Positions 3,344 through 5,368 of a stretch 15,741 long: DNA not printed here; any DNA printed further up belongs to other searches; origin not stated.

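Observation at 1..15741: Candidate miniature phage-plasmid: a 15.7-kb tailed phage with a plasmid-style maintenance core and no integrase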

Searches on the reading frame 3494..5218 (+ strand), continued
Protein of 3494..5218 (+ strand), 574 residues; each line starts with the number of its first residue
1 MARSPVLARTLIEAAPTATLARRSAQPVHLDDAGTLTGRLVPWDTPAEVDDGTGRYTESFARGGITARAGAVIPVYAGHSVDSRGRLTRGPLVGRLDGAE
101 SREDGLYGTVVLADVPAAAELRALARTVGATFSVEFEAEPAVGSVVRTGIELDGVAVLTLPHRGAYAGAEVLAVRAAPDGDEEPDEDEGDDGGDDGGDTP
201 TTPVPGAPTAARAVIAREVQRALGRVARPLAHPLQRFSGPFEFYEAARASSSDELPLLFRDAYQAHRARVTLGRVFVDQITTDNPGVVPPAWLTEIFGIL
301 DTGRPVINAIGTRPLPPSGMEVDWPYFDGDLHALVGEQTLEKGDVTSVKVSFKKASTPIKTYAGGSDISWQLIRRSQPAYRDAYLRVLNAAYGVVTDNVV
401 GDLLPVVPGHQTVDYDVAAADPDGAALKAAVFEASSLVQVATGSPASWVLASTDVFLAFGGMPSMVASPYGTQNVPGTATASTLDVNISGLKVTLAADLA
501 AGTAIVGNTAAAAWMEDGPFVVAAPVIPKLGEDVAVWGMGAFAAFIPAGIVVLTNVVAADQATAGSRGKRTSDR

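Call 29: search_protein_families(library=pfam, proteins=[L044:12548-13369:-, L050:12099-12884:-, L057:123-896:-, L065:3581-4414:-, L067:12373-13164:-, L072:2156-3244:-, L033:1164-2000:+, L033:2200-3033:+, L072:5505-6374:+, L076:13478-14398:+], max_evalue=0.001)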
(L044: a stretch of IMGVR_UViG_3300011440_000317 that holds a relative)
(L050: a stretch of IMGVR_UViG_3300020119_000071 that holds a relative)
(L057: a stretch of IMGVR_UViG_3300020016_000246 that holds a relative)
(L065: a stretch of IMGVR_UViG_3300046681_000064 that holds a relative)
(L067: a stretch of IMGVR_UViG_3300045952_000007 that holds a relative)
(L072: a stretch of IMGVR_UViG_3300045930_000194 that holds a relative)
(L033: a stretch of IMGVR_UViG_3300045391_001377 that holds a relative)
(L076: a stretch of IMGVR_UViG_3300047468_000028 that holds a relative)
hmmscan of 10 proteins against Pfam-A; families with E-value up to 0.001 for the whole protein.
L044:12548-13369:- (273 aa): 2 families
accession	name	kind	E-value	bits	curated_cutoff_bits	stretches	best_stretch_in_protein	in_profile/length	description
PF00589.27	Phage_integrase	-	1e-22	81.1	27.1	1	108-254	5-170/172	Phage integrase family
PF02899.23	Phage_int_SAM_1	-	0.00013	22.6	22.3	1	9-82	2-82/83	Phage integrase, N-terminal SAM-like domain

L050:12099-12884:- (261 aa): 1 family
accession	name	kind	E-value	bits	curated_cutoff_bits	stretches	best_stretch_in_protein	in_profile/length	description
PF00589.27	Phage_integrase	-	2.5e-26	93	27.1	1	103-243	21-167/172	Phage integrase family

L057:123-896:- (257 aa): 1 family
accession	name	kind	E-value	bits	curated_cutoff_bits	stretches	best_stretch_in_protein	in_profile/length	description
PF00589.27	Phage_integrase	-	2e-22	80.2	27.1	1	106-242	23-168/172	Phage integrase family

L065:3581-4414:- (277 aa): 1 family
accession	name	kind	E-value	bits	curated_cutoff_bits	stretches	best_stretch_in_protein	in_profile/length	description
PF00589.27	Phage_integrase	-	1.6e-21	77.3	27.1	1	114-260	16-167/172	Phage integrase family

L067:12373-13164:- (263 aa): 1 family
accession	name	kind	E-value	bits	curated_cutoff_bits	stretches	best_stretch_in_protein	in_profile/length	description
PF00589.27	Phage_integrase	-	1.4e-21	77.5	27.1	1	110-244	25-169/172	Phage integrase family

L072:2156-3244:- (362 aa): 2 families
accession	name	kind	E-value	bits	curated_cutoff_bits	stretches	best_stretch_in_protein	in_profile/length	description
PF00589.27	Phage_integrase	-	4e-27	95.5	27.1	1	203-341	23-170/172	Phage integrase family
PF02899.23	Phage_int_SAM_1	-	1e-05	26.2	22.3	1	113-165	28-83/83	Phage integrase, N-terminal SAM-like domain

L033:1164-2000:+ (278 aa): 3 families
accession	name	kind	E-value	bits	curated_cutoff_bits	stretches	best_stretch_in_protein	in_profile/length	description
PF12802.13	MarR_2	-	1.4e-05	25.6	27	1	34-71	20-55/61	MarR family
PF13412.12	HTH_24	-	3.4e-05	23.7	21.9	1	36-66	17-47/48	Winged helix-turn-helix DNA-binding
PF00392.27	GntR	-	9.2e-05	22.5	27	1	37-70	24-58/64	Bacterial regulatory proteins, gntR family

L033:2200-3033:+ (277 aa): 0 families

L072:5505-6374:+ (289 aa): 1 family
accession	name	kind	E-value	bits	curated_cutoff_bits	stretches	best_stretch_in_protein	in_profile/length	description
PF01510.30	Amidase_2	-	3e-14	53.9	26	1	40-170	4-130/131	N-acetylmuramoyl-L-alanine amidase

L076:13478-14398:+ (306 aa): 1 family
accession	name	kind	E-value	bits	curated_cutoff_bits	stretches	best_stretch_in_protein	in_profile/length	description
PF01510.30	Amidase_2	-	3.5e-13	50.4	26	1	40-170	4-130/131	N-acetylmuramoyl-L-alanine amidase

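Call 31: find_encoding_contigs(protein=P0003, flank=10000, max_places=5)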
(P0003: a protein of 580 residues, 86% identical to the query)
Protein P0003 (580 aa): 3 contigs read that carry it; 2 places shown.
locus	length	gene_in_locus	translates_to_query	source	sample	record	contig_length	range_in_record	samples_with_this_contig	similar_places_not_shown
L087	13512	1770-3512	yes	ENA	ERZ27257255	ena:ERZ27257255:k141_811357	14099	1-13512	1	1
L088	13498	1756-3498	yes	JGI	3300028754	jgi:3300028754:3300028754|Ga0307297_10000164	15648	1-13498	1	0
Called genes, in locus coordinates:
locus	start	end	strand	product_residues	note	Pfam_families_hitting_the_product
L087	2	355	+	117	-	?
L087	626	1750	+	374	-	PF04860:Phage_portal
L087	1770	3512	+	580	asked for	-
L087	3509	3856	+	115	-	-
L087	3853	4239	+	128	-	-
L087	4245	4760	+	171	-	-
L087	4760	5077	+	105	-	-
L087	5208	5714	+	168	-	-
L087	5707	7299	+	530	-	-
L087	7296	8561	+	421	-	-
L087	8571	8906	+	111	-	-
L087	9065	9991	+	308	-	PF01551:Peptidase_M23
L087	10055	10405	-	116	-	-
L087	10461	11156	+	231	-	PF01656:CbiA, PF02374:ArsA_ATPase (weak), PF07015:VirC1, PF09140:MipZ (faint), PF10609:ParA (weak), PF13614:AAA_31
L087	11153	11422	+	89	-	-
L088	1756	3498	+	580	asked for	-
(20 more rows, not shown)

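Call 32: search_dna_similar(query=window:3494-5218:+, collection=plasmids, mode=protein, max_rows=15)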
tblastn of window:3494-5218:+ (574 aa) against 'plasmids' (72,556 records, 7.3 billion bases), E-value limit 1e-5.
No match.

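Call 56: search_protein_families(library=pfam, proteins=[L018:13017-13301:+, L018:13425-13694:-, L018:13969-14430:+, L021:12309-12683:+, L021:12971-13318:+, L006:3411-3743:+, L006:3884-4144:-, L011:11264-11725:-, L032:12522-12812:+, L044:13617-14060:+], max_evalue=0.01)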
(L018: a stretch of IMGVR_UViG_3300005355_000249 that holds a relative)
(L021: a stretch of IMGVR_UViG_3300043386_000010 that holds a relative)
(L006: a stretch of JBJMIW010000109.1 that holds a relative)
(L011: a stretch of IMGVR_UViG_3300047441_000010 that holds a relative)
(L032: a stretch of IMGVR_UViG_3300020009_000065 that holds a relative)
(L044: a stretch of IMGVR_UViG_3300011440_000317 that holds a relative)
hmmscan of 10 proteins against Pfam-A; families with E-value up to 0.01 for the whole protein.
L018:13017-13301:+ (94 aa): 1 family
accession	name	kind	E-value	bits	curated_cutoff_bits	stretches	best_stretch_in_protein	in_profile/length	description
PF15566.12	Imm32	-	0.003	17.9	27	1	52-72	3-23/54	Immunity protein 32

L018:13425-13694:- (89 aa): 0 families

L018:13969-14430:+ (153 aa): 2 families
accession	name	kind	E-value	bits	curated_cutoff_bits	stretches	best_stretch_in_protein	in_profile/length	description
PF12802.13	MarR_2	-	9.8e-06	26.1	27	1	8-63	6-55/61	MarR family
PF13545.12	HTH_Crp_2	-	0.001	19.4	27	1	14-60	5-55/70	Crp-like helix-turn-helix domain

L021:12309-12683:+ (124 aa): 0 families

L021:12971-13318:+ (115 aa): 0 families

L006:3411-3743:+ (110 aa): 0 families

L006:3884-4144:- (86 aa): 0 families

L011:11264-11725:- (153 aa): 0 families

L032:12522-12812:+ (96 aa): 0 families

L044:13617-14060:+ (147 aa): 0 families

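Call 79: list_cluster_members(proteins=[P0003])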
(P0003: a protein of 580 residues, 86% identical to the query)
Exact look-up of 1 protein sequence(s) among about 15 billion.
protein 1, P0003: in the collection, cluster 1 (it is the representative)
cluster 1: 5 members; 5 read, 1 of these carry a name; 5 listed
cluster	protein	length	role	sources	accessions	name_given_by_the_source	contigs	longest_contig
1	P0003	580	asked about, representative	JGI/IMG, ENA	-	hypothetical protein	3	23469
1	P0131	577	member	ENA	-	-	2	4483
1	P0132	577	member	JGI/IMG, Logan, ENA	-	-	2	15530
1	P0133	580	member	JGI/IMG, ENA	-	-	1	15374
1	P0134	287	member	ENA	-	-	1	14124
